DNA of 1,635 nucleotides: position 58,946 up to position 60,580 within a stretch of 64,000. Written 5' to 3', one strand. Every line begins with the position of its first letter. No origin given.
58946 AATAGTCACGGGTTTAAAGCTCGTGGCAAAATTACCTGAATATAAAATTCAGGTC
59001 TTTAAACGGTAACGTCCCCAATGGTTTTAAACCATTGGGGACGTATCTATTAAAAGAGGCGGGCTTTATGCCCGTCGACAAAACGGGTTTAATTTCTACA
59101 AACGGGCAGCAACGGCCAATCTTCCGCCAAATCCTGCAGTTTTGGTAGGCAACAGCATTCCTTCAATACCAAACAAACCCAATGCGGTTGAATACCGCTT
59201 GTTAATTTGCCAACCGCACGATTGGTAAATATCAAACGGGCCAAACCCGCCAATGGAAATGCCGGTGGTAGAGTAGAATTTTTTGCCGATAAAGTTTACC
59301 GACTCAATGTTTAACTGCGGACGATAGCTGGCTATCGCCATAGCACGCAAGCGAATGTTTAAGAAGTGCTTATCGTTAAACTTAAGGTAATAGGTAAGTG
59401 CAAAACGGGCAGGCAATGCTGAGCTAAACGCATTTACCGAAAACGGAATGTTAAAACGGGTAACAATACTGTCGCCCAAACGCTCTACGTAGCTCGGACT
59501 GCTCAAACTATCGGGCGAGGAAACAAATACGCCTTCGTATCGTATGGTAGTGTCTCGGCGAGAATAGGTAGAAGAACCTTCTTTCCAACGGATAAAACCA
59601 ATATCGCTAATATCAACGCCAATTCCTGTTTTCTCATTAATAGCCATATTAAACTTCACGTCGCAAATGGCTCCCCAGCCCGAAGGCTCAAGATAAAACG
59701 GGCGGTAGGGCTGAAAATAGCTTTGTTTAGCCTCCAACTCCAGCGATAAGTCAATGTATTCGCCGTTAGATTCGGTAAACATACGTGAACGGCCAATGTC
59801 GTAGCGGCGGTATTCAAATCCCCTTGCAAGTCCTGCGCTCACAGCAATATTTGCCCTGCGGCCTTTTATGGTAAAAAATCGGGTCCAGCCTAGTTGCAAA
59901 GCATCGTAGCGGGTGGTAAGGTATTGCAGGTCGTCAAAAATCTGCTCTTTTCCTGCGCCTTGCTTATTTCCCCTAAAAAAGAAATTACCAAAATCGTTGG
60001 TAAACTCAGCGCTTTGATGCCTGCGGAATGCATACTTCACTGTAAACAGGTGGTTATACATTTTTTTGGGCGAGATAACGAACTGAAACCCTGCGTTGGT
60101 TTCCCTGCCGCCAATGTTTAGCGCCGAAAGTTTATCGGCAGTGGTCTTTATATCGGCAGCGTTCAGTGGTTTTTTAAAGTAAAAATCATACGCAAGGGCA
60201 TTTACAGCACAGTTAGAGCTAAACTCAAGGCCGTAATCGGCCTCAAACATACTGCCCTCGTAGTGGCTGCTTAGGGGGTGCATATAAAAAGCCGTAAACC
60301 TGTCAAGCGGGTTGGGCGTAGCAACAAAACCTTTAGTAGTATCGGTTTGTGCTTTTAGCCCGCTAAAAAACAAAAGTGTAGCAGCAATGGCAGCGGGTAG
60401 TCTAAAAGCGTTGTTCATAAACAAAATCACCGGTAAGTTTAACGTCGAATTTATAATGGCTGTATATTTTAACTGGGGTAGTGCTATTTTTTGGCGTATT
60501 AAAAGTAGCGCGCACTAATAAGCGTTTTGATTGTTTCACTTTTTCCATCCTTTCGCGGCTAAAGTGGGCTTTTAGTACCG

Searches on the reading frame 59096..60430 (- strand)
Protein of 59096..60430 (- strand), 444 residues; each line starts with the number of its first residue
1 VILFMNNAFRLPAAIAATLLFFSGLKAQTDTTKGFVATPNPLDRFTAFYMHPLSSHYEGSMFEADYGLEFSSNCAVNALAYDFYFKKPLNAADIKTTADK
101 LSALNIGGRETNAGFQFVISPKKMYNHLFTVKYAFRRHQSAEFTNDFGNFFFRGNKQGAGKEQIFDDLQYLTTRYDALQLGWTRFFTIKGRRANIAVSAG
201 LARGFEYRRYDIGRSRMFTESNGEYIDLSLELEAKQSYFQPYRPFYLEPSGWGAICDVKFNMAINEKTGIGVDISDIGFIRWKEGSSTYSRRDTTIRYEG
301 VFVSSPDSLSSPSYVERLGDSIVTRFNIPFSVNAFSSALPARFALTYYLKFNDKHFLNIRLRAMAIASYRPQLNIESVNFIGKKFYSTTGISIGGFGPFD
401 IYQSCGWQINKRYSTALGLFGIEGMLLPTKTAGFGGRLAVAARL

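Call 79: search_protein_families(library=pfam, proteins=[window:59096-60430:-], max_evalue=0.00001)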
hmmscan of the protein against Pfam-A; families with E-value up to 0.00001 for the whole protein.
window:59096-60430:- (444 aa): 1 family
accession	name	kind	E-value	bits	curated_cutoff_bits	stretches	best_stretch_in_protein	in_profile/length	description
PF18990.6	DUF5723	-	1.7e-12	48.1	26.8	1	126-355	79-311/376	Family of unknown function (DUF5723)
